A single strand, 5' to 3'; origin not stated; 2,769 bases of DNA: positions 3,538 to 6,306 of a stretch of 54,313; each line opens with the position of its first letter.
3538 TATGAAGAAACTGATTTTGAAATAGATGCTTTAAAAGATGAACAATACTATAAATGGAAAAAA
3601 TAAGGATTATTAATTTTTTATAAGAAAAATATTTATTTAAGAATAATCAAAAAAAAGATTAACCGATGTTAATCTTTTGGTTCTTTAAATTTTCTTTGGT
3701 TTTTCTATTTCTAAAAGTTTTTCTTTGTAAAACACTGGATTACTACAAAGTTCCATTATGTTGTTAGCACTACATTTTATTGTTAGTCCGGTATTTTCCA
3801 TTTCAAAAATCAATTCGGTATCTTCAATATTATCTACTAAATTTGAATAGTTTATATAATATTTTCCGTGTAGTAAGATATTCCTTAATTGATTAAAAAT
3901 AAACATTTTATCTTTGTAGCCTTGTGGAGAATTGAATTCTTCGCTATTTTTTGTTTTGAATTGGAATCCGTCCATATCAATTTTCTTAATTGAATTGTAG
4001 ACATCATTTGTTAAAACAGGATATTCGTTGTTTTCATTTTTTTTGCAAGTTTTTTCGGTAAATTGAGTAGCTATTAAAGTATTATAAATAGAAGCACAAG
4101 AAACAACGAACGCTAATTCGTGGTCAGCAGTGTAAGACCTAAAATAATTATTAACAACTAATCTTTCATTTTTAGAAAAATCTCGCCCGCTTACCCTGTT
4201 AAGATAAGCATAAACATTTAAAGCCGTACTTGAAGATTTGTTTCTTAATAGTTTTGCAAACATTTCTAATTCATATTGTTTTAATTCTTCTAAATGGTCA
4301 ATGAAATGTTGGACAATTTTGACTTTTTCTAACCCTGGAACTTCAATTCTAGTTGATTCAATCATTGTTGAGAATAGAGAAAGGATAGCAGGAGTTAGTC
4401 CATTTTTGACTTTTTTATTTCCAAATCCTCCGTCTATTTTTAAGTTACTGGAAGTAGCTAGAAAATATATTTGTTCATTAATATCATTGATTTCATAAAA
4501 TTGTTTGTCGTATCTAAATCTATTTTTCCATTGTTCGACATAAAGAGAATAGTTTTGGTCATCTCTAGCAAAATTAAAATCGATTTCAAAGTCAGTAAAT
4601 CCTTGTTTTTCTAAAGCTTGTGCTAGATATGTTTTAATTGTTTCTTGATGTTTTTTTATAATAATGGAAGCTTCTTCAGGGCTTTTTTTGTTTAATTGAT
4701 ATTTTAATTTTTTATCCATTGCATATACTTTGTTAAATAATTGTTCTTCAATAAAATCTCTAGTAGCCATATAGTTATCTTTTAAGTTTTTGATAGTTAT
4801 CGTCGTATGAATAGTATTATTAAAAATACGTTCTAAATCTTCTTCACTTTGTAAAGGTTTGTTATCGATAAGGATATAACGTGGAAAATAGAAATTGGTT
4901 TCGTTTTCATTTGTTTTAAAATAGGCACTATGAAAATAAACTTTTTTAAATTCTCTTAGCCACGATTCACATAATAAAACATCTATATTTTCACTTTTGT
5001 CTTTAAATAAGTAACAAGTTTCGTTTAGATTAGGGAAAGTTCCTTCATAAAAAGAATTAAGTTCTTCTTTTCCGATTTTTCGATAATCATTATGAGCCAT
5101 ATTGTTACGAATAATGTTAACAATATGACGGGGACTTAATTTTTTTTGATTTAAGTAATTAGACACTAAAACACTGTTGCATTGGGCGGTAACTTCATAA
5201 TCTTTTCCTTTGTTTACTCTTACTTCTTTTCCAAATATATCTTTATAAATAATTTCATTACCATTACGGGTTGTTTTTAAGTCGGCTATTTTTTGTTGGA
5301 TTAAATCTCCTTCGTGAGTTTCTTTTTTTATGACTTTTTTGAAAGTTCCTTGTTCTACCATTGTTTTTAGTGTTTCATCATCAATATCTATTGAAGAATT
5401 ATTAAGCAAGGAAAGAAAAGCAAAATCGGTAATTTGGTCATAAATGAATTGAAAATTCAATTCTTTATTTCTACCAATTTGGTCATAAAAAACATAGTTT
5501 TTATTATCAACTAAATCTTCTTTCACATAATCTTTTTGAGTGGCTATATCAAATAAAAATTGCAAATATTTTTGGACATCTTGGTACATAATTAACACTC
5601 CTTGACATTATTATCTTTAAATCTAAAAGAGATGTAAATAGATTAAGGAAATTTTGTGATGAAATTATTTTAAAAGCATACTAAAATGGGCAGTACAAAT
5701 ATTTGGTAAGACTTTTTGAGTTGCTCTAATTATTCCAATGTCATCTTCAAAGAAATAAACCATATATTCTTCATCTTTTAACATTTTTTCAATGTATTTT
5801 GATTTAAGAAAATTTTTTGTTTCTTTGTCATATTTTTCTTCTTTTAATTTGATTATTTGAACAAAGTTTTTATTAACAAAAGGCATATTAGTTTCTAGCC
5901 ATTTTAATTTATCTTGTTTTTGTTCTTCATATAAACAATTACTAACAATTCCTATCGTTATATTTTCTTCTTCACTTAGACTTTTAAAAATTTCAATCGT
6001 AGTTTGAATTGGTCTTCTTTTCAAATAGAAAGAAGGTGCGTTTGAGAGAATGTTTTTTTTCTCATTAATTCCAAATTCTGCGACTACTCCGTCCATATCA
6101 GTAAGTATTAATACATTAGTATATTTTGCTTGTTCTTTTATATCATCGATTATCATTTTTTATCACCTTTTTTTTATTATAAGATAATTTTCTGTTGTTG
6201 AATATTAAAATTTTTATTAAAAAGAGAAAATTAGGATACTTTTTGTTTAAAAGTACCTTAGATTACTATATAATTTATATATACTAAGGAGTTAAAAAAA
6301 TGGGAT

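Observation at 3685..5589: Compact orphan protein with two RN-x3-H HEPN motifs in a Cas13-like arrangement but no CRISPR array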

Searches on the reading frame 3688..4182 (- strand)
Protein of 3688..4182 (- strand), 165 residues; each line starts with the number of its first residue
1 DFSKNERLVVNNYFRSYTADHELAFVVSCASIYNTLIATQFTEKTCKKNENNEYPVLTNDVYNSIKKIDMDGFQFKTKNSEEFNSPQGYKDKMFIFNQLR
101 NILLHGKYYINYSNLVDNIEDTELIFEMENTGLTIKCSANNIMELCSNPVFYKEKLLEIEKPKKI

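Call 50: search_protein_families(library=pfam, proteins=[window:3688-4182:-], max_evalue=10)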
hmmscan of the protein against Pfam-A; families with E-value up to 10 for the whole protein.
seq(165 aa): 0 families

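Call 80: search_solved_structures(query=A6, max_evalue=10, show_alignments=3)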
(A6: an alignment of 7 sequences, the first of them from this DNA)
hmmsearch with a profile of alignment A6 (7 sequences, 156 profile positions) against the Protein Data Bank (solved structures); distinct sequences matched with E-value up to 10: 4.
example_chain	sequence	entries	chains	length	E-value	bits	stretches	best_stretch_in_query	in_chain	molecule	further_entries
6lk8_S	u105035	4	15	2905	0.14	15.3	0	110-150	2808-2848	Nup358 complex, clamps | Nup358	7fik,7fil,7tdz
7vop_V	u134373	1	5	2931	0.14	15.2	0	110-150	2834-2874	Nup358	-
7mny_B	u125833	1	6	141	0.25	14.5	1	109-153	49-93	E3 SUMO-protein ligase RanBP2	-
7r5j_00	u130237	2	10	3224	1.1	12.3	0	109-153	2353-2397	E3 SUMO-protein ligase RanBP2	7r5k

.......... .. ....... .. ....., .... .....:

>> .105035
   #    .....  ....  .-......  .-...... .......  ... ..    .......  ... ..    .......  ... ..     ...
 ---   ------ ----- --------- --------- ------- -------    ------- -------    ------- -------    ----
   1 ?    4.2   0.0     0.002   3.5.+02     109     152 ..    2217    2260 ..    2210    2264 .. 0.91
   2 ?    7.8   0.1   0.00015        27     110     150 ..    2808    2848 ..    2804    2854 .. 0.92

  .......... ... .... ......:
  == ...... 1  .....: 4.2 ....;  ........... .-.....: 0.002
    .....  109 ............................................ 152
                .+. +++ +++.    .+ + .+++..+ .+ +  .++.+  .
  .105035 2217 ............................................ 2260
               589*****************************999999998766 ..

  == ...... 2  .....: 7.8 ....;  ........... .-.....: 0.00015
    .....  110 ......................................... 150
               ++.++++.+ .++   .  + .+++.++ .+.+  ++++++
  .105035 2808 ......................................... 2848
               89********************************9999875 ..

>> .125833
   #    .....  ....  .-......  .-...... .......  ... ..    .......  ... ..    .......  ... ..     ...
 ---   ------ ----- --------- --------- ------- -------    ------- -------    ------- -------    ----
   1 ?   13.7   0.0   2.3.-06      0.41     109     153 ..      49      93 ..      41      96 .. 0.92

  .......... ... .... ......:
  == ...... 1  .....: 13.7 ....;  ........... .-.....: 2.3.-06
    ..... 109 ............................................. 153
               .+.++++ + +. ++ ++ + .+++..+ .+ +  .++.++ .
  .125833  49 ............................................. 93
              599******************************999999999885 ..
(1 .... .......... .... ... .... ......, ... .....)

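Call 81: search_protein_families(library=padloc, proteins=[window:3688-4158:-], max_evalue=10)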
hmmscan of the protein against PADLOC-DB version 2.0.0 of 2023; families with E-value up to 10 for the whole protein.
seq(157 aa): 0 families

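Call 83: search_protein_families(library=ncbifam, proteins=[window:3688-4158:-], max_evalue=10)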
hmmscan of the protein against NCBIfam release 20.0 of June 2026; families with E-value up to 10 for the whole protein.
seq(157 aa): 1 family
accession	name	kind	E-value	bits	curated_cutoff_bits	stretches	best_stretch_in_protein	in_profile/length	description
NF050800.1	HP0895_fam_antitoxin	equivalog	0.073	13.1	200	1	34-92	5-64/116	type II toxin-antitoxin system HP0895 family antitoxin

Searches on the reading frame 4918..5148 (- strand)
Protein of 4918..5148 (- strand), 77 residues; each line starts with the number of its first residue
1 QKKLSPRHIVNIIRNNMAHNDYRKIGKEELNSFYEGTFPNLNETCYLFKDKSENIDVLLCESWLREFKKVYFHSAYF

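Call 60: search_solved_structures(query=A5, max_evalue=10, show_alignments=5)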
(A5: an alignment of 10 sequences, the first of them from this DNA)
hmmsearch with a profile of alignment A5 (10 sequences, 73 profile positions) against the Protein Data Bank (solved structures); distinct sequences matched with E-value up to 10: 7.
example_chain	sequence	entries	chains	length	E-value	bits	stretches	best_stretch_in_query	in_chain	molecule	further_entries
4r5q_A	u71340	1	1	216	1.1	12.3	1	8-35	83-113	CRISPR-associated exonuclease, Cas4 family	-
7ndl_A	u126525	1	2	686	1.4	11.9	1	20-49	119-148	Isoform 2 of Glutamine-fructose-6-phosphate aminotransferase [isomerizing] 1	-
6zmk_A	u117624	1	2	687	1.4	11.9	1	20-49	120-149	Glutamine--fructose-6-phosphate aminotransferase [isomerizing] 1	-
6r4h_A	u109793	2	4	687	1.4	11.9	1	20-49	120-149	Glutamine--fructose-6-phosphate aminotransferase [isomerizing] 1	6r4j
6r4i_A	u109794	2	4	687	1.4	11.9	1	20-49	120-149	Glutamine--fructose-6-phosphate aminotransferase [isomerizing] 1 | Glutamine--fructose-6-phosphate-aminotransferase [isomerizing] 1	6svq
6zmj_A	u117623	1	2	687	1.5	11.9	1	20-49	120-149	Glutamine--fructose-6-phosphate aminotransferase [isomerizing] 1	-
6r4e_A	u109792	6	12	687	1.5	11.9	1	20-49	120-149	Glutamine--fructose-6-phosphate aminotransferase [isomerizing] 1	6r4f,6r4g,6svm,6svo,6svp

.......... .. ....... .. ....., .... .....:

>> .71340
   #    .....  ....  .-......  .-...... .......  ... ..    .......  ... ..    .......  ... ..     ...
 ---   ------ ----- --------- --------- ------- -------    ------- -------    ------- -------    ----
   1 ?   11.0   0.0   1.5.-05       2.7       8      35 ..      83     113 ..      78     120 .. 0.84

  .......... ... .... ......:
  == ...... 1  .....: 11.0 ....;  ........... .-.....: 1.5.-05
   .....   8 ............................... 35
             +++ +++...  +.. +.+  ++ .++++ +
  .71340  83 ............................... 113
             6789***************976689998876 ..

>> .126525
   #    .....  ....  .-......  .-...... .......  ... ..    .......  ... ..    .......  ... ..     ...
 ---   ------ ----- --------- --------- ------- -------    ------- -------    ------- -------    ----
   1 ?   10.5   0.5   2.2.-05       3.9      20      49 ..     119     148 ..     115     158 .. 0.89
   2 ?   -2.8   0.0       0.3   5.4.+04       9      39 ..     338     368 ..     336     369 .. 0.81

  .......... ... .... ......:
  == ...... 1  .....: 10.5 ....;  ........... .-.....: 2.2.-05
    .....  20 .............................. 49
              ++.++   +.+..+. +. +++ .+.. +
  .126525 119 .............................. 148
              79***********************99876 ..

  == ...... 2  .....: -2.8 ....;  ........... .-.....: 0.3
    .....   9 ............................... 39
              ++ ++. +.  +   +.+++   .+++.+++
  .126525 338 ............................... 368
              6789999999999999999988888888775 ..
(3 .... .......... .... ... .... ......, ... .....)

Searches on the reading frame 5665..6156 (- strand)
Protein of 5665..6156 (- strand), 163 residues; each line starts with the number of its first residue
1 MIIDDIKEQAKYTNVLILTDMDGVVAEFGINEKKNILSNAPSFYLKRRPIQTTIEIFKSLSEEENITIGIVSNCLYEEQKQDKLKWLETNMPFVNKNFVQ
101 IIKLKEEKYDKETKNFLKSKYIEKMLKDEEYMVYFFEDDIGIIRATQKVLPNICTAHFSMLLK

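Call 7: search_protein_families(library=pfam, proteins=[window:5665-6156:-], max_evalue=0.001)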
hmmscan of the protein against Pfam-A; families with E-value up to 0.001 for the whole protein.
window:5665-6156:- (163 aa): 2 families
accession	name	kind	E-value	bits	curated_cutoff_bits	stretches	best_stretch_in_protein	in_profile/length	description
PF06941.18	NT5C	-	3.6e-05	24.2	24.8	1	39-105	58-124/180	5' nucleotidase, deoxy (Pyrimidine), cytosolic type C protein (NT5C)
PF25276.1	DUF7870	-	0.00043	20.9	27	1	76-135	50-111/174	Domain of unknown function (DUF7870)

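Call 10: search_protein_families(library=padloc, proteins=[window:5665-6156:-], max_evalue=0.01)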
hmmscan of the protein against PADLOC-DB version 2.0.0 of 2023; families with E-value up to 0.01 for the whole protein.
window:5665-6156:- (163 aa): 0 families

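Call 21: search_protein_families(library=phrogs, proteins=[window:5665-6156:-], max_evalue=0.1)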
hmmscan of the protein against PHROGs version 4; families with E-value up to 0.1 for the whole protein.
window:5665-6156:- (163 aa): 3 families
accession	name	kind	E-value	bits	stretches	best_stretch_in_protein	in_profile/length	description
phrog_415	-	other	1e-06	29.6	1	46-146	62-154/218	polynucleotide kinase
phrog_420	-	unknown function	0.00024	21.7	1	39-100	75-138/267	unknown function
phrog_2643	-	moron, auxiliary metabolic gene and host takeover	0.0025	18.5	1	34-114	45-131/182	5'-3' deoxyribonucleotidase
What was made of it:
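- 5665..6156 (-): Upstream same-strand neighbour: 163-aa HAD phosphatase of the NT5C type (motif I DMDGV). Its link to the target is positional, not shown to be functional. Pfam NT5C 3.6e-5, PHROG polynucleotide kinase 1e-6 (calls 7, 21).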

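Call 36: search_protein_families(library=pfam, proteins=[window:5665-6156:-], max_evalue=1)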
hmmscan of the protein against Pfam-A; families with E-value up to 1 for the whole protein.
window:5665-6156:- (163 aa): 2 families
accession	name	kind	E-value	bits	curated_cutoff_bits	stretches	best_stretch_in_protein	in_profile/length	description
PF06941.18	NT5C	-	3.6e-05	24.2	24.8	1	39-105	58-124/180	5' nucleotidase, deoxy (Pyrimidine), cytosolic type C protein (NT5C)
PF25276.1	DUF7870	-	0.00043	20.9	27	1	76-135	50-111/174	Domain of unknown function (DUF7870)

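Call 44: find_related_loci(query=A4, collection=genome_contigs, flank=10000)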
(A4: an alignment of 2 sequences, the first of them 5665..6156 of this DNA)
Query A4 (163 aa) in genome_contigs; peptide patterns used: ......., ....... (x = any residue, [..] = any of these).
340 stretches matched a pattern, but none encodes a relative of the query by tblastn (E <= 1e-3).

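Call 68: find_related_loci(query=A4, collection=metagenome_contigs, flank=6000)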
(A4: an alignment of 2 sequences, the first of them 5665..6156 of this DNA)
Query A4 (163 aa) in metagenome_contigs; peptide patterns used: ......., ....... (x = any residue, [..] = any of these).
600 stretches matched a pattern, but none encodes a relative of the query by tblastn (E <= 1e-3).
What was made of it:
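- Tried and rejected: No loci were found (calls 44, 68).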

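Call 69: find_homologous_proteins(query=window:5665-6156:-, max_evalue=0.00001)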
Query window:5665-6156:- (163 aa): 5 proteins with E <= 0.00001 among 26 candidates.
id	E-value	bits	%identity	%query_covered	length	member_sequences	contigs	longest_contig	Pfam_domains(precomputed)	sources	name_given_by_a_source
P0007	1.1e-93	329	95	100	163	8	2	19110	-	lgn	-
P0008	2.5e-75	269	76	100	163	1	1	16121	PF06941.18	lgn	-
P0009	8.4e-74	264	75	100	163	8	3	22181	-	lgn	-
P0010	6.4e-72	258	74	100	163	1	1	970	PF06941.18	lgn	-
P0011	6.1e-51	190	55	99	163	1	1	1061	PF06941.18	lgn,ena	-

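Call 70: find_encoding_contigs(protein=P0008, flank=8000, max_places=3)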
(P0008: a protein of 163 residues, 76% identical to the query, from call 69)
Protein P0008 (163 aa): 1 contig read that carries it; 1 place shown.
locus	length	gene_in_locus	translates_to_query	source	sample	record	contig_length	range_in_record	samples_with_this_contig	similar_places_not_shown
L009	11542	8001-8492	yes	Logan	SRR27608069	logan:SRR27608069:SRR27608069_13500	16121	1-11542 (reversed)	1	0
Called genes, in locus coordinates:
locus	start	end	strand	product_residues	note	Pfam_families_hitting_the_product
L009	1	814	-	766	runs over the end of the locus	PF16403:Bact_surface_Ig-like (weak)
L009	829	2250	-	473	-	PF00226:DnaJ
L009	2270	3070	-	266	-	-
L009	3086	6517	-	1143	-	PF13086:AAA_11, PF13245:AAA_19 (weak), PF13604:AAA_30 (weak), PF01443:Viral_helicase1 (faint), PF13086:AAA_11, PF13087:AAA_12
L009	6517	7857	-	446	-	PF01556:DnaJ_C (faint)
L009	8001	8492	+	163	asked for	PF06941:NT5C (faint)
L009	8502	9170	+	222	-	PF01209:Ubie_methyltran, PF05175:MTS, PF13489:Methyltransf_23, PF01728:FtsJ, PF13847:Methyltransf_31, PF08241:Methyltransf_11, PF08242:Methyltransf_12, PF13649:Methyltransf_25, +1 more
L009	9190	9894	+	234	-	PF00459:Inositol_P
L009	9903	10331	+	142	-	-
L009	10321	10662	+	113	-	PF07883:Cupin_2 (weak)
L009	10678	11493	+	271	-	PF01261:AP_endonuc_2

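Call 71: find_encoding_contigs(protein=P0009, flank=8000, max_places=3)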
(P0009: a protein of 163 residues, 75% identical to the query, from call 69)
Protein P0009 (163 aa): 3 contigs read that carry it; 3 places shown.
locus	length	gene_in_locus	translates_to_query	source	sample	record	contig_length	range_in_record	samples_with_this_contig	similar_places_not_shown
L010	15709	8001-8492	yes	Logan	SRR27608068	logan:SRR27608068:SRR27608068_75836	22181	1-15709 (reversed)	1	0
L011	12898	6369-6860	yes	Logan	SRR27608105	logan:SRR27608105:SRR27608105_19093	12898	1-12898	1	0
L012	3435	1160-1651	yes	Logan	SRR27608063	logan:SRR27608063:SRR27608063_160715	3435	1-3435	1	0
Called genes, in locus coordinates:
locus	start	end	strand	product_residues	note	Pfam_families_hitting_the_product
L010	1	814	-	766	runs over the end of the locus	PF16403:Bact_surface_Ig-like (weak)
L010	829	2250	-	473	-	PF00226:DnaJ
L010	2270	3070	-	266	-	-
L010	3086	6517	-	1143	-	PF13086:AAA_11, PF13245:AAA_19 (weak), PF13604:AAA_30 (weak), PF01443:Viral_helicase1 (faint), PF13087:AAA_12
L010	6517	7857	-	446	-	PF01556:DnaJ_C (faint)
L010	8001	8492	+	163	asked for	-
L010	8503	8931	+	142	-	PF05014:Nuc_deoxyrib_tr (weak)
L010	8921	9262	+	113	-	PF07883:Cupin_2 (weak)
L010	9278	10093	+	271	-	PF01261:AP_endonuc_2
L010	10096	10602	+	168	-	PF00293:NUDIX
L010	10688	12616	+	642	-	-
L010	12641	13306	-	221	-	PF03167:UDG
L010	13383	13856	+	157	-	PF04892:VanZ-LLP1 (weak)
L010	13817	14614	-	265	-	PF02673:BacA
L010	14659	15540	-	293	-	PF01734:Patatin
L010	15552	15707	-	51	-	?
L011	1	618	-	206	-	?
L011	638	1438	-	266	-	-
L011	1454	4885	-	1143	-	PF13086:AAA_11, PF13245:AAA_19 (weak), PF13604:AAA_30 (weak), PF01443:Viral_helicase1 (faint), PF13087:AAA_12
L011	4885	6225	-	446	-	PF01556:DnaJ_C (faint)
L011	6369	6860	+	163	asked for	-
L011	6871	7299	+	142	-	-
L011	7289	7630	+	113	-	PF07883:Cupin_2 (weak)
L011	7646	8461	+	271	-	PF01261:AP_endonuc_2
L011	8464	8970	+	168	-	PF00293:NUDIX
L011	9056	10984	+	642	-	-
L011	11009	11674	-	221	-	PF03167:UDG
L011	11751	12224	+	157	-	PF04892:VanZ-LLP1 (weak)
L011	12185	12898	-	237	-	?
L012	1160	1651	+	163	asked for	-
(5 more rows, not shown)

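Call 72: find_encoding_contigs(protein=P0007, flank=8000, max_places=3)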
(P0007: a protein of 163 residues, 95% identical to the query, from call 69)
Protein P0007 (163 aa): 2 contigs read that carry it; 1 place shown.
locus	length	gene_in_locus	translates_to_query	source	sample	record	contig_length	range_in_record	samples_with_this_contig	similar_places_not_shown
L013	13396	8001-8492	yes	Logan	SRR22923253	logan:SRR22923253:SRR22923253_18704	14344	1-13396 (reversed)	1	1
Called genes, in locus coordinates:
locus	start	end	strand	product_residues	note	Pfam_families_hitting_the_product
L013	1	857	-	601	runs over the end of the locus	?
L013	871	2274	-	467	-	PF00226:DnaJ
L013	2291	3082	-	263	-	-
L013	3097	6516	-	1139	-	PF13086:AAA_11, PF13604:AAA_30 (weak), PF01443:Viral_helicase1 (faint), PF13245:AAA_19 (weak), PF13086:AAA_11, PF13087:AAA_12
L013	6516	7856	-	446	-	PF01556:DnaJ_C (faint)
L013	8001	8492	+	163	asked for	-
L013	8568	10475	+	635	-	-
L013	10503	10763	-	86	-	-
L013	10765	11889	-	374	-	-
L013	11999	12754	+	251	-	PF00106:adh_short, PF01370:Epimerase (weak), PF08659:KR, PF13561:adh_short_C2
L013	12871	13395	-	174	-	?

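Call 82: search_protein_families(library=padloc, proteins=[L010:10688-12616:+, L013:8568-10475:+], max_evalue=10)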
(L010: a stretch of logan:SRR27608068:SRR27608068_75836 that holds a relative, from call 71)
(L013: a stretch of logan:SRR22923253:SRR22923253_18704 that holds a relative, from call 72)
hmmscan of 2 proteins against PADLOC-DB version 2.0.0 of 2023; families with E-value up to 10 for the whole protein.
L010:10688-12616:+ (642 aa): 1 family
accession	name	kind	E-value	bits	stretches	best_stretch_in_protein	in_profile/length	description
PDLC03820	RTasHEPN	-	0.03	12.5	1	569-588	75-94/148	DRT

L013:8568-10475:+ (635 aa): 0 families

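Call 83: search_protein_families(library=ncbifam, proteins=[L010:10688-12616:+], max_evalue=10)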
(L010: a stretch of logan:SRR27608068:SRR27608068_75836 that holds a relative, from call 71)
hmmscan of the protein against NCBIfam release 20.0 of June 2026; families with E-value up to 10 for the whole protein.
L010:10688-12616:+ (642 aa): 0 families
